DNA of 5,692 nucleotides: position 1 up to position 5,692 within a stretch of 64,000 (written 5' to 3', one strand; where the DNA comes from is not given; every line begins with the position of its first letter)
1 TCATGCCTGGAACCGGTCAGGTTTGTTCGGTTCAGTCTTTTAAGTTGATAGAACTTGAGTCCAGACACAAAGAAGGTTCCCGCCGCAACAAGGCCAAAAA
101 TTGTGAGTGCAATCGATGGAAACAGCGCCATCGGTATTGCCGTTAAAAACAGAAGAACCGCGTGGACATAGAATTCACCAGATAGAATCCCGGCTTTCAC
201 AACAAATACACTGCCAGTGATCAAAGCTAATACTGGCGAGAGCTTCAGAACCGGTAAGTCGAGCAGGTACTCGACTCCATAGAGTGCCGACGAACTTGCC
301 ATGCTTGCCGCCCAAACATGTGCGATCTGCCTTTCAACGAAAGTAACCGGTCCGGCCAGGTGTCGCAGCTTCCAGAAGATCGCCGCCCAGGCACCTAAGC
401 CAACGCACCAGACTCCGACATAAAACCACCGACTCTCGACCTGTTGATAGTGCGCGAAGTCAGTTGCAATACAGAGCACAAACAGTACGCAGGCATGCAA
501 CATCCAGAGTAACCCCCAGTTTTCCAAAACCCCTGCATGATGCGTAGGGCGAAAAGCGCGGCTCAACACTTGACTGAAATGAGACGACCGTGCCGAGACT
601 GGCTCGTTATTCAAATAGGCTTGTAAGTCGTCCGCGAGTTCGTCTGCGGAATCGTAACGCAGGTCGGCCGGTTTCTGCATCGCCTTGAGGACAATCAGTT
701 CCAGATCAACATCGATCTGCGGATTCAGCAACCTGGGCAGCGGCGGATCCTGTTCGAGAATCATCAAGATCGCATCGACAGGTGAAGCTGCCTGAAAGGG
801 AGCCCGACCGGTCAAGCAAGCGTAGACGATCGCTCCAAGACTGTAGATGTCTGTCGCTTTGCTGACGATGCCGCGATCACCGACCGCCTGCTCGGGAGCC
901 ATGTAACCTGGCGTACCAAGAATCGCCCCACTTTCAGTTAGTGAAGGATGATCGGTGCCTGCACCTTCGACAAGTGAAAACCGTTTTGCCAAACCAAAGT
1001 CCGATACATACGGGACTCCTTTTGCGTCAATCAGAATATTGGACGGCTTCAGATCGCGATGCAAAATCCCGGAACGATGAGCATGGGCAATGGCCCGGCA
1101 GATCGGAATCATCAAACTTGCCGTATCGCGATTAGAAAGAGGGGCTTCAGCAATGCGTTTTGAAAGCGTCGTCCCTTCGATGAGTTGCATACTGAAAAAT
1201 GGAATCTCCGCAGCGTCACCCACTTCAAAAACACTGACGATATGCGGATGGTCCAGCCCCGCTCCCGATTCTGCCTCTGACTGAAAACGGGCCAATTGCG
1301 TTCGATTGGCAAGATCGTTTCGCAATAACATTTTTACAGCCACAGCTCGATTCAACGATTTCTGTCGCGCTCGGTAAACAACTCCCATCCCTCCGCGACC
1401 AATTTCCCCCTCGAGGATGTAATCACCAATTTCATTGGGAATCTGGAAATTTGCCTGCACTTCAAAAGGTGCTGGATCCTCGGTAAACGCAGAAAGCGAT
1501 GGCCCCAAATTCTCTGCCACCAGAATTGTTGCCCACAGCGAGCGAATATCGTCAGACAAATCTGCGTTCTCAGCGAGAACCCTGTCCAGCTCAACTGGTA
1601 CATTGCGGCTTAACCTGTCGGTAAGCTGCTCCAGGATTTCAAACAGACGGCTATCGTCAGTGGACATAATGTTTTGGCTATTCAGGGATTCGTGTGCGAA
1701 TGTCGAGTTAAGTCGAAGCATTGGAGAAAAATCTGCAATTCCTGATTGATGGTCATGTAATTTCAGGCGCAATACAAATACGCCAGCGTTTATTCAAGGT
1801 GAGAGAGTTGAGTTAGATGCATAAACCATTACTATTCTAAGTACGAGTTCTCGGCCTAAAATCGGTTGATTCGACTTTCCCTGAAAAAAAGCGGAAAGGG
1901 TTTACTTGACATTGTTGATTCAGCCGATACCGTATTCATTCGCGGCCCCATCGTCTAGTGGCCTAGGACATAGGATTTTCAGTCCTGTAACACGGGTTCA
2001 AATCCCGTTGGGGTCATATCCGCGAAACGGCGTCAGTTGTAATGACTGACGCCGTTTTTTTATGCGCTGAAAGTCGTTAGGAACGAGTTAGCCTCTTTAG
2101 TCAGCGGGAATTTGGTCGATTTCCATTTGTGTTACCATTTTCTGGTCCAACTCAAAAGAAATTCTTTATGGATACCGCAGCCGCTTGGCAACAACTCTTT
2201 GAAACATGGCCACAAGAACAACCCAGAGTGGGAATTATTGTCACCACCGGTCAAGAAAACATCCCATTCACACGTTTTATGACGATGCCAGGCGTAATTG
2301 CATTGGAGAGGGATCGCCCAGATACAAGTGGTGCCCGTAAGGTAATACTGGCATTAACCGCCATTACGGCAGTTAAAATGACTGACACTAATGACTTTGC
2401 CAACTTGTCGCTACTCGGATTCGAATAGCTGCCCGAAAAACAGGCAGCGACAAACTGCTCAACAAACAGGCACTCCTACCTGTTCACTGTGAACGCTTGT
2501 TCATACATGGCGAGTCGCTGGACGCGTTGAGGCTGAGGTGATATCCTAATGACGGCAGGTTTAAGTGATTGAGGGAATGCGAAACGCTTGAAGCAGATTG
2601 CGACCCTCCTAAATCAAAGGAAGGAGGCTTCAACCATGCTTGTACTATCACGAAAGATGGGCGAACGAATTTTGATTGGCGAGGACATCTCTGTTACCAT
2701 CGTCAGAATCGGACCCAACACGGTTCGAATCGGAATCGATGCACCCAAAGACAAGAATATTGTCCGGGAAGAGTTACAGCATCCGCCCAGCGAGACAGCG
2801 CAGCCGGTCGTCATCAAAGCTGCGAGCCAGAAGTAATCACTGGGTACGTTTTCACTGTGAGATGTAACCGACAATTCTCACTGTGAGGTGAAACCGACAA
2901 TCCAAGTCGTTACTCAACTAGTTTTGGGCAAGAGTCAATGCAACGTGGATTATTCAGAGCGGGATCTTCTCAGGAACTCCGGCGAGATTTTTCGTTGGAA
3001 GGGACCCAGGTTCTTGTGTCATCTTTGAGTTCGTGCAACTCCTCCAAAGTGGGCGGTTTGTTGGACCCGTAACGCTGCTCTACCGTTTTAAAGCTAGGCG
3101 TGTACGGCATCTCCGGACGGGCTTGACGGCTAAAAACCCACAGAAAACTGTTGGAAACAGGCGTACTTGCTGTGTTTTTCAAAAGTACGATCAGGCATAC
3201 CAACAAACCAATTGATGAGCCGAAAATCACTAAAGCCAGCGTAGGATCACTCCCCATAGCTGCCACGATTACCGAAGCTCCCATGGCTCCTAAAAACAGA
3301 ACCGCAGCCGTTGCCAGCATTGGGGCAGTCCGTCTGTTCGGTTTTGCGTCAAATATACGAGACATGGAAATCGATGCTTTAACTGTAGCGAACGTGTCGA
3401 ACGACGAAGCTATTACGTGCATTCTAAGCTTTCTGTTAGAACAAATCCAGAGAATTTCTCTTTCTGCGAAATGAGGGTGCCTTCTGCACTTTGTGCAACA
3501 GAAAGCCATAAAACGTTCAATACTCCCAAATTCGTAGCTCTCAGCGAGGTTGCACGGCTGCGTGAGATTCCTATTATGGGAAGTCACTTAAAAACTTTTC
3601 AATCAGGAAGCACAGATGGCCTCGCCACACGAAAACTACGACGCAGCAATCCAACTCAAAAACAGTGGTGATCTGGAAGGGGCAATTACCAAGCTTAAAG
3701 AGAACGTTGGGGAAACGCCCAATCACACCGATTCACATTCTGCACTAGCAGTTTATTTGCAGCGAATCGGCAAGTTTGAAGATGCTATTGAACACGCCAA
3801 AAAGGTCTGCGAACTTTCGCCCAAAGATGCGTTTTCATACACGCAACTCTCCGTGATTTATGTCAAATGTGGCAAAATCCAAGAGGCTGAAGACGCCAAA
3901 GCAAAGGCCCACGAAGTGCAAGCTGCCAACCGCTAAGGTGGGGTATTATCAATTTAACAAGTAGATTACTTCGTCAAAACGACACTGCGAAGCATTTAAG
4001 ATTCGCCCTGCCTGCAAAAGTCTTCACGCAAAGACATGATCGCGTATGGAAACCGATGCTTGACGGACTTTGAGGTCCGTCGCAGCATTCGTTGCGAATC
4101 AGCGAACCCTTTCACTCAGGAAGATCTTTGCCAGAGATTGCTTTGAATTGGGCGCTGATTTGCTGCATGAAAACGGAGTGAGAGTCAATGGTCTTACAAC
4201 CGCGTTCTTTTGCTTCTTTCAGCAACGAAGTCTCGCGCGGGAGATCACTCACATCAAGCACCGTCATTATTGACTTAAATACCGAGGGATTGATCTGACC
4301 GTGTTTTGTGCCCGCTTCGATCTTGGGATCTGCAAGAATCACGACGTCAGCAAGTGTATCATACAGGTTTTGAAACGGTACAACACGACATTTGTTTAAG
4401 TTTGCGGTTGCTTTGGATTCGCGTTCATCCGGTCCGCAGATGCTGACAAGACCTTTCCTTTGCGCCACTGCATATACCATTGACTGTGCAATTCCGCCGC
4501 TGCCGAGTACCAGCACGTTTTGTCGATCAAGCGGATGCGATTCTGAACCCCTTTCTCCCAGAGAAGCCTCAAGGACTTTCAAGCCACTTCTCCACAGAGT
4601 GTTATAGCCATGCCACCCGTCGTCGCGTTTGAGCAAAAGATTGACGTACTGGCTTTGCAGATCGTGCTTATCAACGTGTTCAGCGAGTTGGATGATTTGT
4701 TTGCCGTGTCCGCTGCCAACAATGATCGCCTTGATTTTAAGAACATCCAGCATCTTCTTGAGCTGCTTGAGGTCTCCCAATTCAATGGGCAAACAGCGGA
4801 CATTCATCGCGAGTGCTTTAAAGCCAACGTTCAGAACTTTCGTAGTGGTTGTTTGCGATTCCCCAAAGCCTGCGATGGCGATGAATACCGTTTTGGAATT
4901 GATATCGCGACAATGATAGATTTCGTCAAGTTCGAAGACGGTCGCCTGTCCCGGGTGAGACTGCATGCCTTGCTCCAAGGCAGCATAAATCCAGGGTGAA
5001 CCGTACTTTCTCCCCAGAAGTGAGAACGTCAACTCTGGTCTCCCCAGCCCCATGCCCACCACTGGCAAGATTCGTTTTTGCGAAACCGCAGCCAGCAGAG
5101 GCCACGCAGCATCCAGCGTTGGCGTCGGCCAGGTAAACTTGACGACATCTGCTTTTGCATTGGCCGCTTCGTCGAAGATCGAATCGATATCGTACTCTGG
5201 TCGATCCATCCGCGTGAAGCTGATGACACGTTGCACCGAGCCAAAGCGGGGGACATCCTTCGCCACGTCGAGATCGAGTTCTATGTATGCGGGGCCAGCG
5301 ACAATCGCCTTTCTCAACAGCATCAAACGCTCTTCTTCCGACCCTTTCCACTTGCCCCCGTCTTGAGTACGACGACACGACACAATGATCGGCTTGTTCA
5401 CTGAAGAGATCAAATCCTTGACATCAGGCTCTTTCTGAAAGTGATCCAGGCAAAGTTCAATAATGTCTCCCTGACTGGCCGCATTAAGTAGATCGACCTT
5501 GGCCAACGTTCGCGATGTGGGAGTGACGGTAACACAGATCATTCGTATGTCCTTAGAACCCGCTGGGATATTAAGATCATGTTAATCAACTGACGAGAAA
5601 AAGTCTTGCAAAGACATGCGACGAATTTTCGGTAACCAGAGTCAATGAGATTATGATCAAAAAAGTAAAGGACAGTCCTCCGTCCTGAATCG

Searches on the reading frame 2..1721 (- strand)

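Call 34: search_protein_families(library=pfam, proteins=[window:2-1721:-], max_evalue=0.00001)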
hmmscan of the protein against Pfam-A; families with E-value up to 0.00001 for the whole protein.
window:2-1721:- (573 aa): 2 families
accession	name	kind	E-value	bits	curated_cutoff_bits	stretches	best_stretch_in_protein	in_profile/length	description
PF00069.31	Pkinase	-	6.3e-43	147.5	31.7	1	102-331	2-219/263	Protein kinase domain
PF07714.23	PK_Tyr_Ser-Thr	-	2.5e-25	89.7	23.1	1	104-331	4-226/258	Protein tyrosine and serine/threonine kinase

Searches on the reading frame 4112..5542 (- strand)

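Call 34: search_protein_families(library=pfam, proteins=[window:4112-5542:-], max_evalue=0.00001)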
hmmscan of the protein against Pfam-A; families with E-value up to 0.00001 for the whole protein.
window:4112-5542:- (476 aa): 1 family
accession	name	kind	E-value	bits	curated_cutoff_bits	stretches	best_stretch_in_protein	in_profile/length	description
PF01487.21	DHquinase_I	-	5.6e-37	128.5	22.2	1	3-209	1-230/230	Type I 3-dehydroquinase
